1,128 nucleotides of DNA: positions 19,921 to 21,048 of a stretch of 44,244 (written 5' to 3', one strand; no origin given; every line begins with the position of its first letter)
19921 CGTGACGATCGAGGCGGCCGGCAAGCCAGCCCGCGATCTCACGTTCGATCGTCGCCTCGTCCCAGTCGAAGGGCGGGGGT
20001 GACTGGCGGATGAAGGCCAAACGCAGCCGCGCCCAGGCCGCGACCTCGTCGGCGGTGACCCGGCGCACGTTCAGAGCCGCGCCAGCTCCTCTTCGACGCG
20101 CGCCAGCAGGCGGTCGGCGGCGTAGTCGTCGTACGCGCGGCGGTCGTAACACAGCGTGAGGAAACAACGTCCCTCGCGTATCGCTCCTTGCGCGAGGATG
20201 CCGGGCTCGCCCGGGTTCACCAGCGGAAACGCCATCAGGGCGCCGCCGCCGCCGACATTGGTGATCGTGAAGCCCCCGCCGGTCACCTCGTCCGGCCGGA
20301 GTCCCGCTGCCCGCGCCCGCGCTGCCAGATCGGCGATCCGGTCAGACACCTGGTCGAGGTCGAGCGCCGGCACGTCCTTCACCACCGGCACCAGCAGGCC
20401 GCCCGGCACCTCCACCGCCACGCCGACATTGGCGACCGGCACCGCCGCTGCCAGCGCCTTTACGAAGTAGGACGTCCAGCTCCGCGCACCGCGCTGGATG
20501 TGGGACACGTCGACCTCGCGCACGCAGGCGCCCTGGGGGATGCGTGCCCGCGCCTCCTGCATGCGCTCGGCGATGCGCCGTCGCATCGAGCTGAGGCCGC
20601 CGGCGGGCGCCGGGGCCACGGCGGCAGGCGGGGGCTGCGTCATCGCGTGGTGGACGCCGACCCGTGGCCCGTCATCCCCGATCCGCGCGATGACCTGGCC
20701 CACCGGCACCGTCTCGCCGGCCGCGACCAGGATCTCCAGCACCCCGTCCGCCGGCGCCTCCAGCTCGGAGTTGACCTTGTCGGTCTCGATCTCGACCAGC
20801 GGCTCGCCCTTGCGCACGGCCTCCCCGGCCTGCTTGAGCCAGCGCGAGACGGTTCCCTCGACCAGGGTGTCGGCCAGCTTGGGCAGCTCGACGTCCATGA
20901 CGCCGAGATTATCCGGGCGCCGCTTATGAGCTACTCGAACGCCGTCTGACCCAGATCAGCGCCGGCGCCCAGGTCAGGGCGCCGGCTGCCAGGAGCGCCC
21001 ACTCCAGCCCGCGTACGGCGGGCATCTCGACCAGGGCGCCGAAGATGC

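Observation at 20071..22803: Atypical 2-oxoacid dehydrogenase module: E1 beta fused to a half E2 core that keeps the catalytic His, next to a lipoyl-E2 that lacks the His and the PSBD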

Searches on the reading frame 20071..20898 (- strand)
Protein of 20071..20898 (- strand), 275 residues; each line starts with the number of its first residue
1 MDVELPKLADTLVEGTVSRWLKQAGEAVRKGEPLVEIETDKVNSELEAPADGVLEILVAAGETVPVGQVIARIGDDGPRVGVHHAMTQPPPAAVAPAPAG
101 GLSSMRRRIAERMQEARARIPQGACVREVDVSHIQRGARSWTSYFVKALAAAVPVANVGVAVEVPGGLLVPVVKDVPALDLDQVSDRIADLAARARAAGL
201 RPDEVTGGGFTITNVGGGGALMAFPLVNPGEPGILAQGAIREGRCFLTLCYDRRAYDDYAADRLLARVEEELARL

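Call 3: search_protein_families(library=pfam, proteins=[window:20071-20898:-], max_evalue=0.01)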
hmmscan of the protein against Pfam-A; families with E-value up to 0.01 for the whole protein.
window:20071-20898:- (275 aa): 3 families
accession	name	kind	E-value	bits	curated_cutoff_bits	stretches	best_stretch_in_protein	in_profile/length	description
PF00198.28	2-oxoacid_dh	-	4.7e-31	108.5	23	2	156-272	96-224/232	2-oxoacid dehydrogenases acyltransferase (catalytic domain)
PF00364.28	Biotin_lipoyl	-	1.3e-17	63.8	22.1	1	2-73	2-73/73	Biotin-requiring enzyme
PF13437.12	HlyD_3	-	6.8e-05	24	22.2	0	13-48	6-42/106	HlyD family secretion protein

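Call 4: search_protein_families(library=ncbifam, proteins=[window:20071-20898:-], max_evalue=0.01)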
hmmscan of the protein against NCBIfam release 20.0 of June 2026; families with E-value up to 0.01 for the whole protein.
window:20071-20898:- (275 aa): 23 families
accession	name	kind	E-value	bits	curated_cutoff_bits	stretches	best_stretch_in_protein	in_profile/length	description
TIGR02927.1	SucB_Actino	equivalog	3.5e-44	151.6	423.45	2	155-242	434-521/579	2-oxoglutarate dehydrogenase, E2 component, dihydrolipoamide succinyltransferase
NF004309.0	PRK05704.1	equivalog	2.7e-42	145.6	449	2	2-82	4-85/408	2-oxoglutarate dehydrogenase complex dihydrolipoyllysine-residue succinyltransferase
TIGR01347.1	sucB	equivalog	3e-40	138.7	378.65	2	2-77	2-78/404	dihydrolipoyllysine-residue succinyltransferase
NF008814.0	PRK11854.1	equivalog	6.7e-38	130.5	722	2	156-241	501-586/637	pyruvate dehydrogenase complex dihydrolipoyllysine-residue acetyltransferase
TIGR01349.1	PDHac_trf_mito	equivalog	2e-34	119.5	445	2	153-241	295-383/437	pyruvate dehydrogenase complex dihydrolipoamide acetyltransferase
TIGR01348.1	PDHac_trf_long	equivalog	1.1e-27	96.8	552.1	2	157-236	452-531/587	dihydrolipoyllysine-residue acetyltransferase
NF011457.0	PRK14875.1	equivalog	2.8e-22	79.2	307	1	3-138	6-129/372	acetoin dehydrogenase dihydrolipoyllysine-residue acetyltransferase subunit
NF008815.0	PRK11857.1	equivalog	1.2e-18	67.6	378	1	155-242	170-257/308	dihydrolipoamide acetyltransferase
NF008854.0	PRK11892.1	equivalog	2.2e-16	59.6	454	1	2-99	4-103/464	pyruvate dehydrogenase complex E1 component subunit beta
NF011416.0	PRK14843.1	equivalog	2.2e-08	33.4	429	1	156-236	211-291/347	dihydrolipoamide acetyltransferase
NF008907.0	PRK12270.1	equivalog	2e-07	29.2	878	1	156-241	222-312/1241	multifunctional oxoglutarate decarboxylase/oxoglutarate dehydrogenase thiamine pyrophosphate-binding subunit/dihydrolipoyllysine-residue suc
NF006761.0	PRK09282.1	domain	1.4e-06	27.1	402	1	11-73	526-589/591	pyruvate carboxylase subunit B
TIGR01730.1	RND_mfp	subfamily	4.9e-06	25.7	94.9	1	13-47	33-67/322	efflux RND transporter periplasmic adaptor subunit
TIGR01108.1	oadA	equivalog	5.5e-06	25.1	756.5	1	13-70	524-582/582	sodium-extruding oxaloacetate decarboxylase subunit alpha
NF004173.0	PRK05641.1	equivalog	7.2e-06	26.6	199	1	14-74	92-153/153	putative acetyl-CoA carboxylase biotin carboxyl carrier protein subunit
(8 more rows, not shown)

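Call 5: search_solved_structures(query=window:20071-20898:-, show_alignments=3, max_evalue=0.001)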
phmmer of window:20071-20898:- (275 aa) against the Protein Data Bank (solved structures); distinct sequences matched with E-value up to 0.001: 63 (the best 60 are shown).
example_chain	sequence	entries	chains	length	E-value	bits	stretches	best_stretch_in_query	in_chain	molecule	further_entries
9y7v_D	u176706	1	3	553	2.7e-45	158.2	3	157-242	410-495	Dihydrolipoyllysine-residue acetyltransferase component of pyruvate dehydrogenase complex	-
7uom_01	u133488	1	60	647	5.8e-32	114.5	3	152-241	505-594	Acetyltransferase component of pyruvate dehydrogenase complex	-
8x03_A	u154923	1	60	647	6.7e-31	111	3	148-246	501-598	Acetyltransferase component of pyruvate dehydrogenase complex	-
9j1w_A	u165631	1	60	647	8.1e-31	110.7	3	148-246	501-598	Acetyltransferase component of pyruvate dehydrogenase complex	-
8piu_B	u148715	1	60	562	2.7e-29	105.7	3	152-241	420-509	Dihydrolipoyllysine-residue acetyltransferase component of pyruvate dehydrogenase complex,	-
6ct0_0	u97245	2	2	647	3.6e-29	105.3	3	152-241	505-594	Dihydrolipoyllysine-residue acetyltransferase component of pyruvate dehydrogenase complex,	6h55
6h60_A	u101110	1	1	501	6e-26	94.8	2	153-241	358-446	Pyruvate dehydrogenase protein X component, mitochondrial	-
7bgj_A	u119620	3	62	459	1.5e-25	93.5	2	155-241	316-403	Acetyltransferase component of pyruvate dehydrogenase complex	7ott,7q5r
9njt_A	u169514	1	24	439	1.5e-23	86.9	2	3-100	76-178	Dihydrolipoyllysine-residue succinyltransferase component of 2-oxoglutarate dehydrogenase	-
7q5q_B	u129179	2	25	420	5.4e-23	85.1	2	157-270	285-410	Dihydrolipoyllysine-residue succinyltransferase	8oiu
6zlm_A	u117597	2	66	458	6.8e-23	84.8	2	155-240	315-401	Dihydrolipoyllysine-residue acetyltransferase component of pyruvate dehydrogenase complex,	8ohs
7b9k_A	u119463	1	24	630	3e-21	79.3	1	156-236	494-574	Dihydrolipoyllysine-residue acetyltransferase component of pyruvate dehydrogenase complex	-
6h05_A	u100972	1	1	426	8.5e-21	77.9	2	157-240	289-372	Dihydrolipoyllysine-residue succinyltransferase component of 2-oxoglutarate dehydrogenase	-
7uol_D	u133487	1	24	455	9e-21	77.8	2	157-242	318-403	Dihydrolipoyllysine-residue succinyltransferase component of 2-oxoglutarate dehydrogenase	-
8x02_A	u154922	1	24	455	1.1e-20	77.5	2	157-241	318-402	Dihydrolipoyllysine-residue succinyltransferase component of 2-oxoglutarate dehydrogenase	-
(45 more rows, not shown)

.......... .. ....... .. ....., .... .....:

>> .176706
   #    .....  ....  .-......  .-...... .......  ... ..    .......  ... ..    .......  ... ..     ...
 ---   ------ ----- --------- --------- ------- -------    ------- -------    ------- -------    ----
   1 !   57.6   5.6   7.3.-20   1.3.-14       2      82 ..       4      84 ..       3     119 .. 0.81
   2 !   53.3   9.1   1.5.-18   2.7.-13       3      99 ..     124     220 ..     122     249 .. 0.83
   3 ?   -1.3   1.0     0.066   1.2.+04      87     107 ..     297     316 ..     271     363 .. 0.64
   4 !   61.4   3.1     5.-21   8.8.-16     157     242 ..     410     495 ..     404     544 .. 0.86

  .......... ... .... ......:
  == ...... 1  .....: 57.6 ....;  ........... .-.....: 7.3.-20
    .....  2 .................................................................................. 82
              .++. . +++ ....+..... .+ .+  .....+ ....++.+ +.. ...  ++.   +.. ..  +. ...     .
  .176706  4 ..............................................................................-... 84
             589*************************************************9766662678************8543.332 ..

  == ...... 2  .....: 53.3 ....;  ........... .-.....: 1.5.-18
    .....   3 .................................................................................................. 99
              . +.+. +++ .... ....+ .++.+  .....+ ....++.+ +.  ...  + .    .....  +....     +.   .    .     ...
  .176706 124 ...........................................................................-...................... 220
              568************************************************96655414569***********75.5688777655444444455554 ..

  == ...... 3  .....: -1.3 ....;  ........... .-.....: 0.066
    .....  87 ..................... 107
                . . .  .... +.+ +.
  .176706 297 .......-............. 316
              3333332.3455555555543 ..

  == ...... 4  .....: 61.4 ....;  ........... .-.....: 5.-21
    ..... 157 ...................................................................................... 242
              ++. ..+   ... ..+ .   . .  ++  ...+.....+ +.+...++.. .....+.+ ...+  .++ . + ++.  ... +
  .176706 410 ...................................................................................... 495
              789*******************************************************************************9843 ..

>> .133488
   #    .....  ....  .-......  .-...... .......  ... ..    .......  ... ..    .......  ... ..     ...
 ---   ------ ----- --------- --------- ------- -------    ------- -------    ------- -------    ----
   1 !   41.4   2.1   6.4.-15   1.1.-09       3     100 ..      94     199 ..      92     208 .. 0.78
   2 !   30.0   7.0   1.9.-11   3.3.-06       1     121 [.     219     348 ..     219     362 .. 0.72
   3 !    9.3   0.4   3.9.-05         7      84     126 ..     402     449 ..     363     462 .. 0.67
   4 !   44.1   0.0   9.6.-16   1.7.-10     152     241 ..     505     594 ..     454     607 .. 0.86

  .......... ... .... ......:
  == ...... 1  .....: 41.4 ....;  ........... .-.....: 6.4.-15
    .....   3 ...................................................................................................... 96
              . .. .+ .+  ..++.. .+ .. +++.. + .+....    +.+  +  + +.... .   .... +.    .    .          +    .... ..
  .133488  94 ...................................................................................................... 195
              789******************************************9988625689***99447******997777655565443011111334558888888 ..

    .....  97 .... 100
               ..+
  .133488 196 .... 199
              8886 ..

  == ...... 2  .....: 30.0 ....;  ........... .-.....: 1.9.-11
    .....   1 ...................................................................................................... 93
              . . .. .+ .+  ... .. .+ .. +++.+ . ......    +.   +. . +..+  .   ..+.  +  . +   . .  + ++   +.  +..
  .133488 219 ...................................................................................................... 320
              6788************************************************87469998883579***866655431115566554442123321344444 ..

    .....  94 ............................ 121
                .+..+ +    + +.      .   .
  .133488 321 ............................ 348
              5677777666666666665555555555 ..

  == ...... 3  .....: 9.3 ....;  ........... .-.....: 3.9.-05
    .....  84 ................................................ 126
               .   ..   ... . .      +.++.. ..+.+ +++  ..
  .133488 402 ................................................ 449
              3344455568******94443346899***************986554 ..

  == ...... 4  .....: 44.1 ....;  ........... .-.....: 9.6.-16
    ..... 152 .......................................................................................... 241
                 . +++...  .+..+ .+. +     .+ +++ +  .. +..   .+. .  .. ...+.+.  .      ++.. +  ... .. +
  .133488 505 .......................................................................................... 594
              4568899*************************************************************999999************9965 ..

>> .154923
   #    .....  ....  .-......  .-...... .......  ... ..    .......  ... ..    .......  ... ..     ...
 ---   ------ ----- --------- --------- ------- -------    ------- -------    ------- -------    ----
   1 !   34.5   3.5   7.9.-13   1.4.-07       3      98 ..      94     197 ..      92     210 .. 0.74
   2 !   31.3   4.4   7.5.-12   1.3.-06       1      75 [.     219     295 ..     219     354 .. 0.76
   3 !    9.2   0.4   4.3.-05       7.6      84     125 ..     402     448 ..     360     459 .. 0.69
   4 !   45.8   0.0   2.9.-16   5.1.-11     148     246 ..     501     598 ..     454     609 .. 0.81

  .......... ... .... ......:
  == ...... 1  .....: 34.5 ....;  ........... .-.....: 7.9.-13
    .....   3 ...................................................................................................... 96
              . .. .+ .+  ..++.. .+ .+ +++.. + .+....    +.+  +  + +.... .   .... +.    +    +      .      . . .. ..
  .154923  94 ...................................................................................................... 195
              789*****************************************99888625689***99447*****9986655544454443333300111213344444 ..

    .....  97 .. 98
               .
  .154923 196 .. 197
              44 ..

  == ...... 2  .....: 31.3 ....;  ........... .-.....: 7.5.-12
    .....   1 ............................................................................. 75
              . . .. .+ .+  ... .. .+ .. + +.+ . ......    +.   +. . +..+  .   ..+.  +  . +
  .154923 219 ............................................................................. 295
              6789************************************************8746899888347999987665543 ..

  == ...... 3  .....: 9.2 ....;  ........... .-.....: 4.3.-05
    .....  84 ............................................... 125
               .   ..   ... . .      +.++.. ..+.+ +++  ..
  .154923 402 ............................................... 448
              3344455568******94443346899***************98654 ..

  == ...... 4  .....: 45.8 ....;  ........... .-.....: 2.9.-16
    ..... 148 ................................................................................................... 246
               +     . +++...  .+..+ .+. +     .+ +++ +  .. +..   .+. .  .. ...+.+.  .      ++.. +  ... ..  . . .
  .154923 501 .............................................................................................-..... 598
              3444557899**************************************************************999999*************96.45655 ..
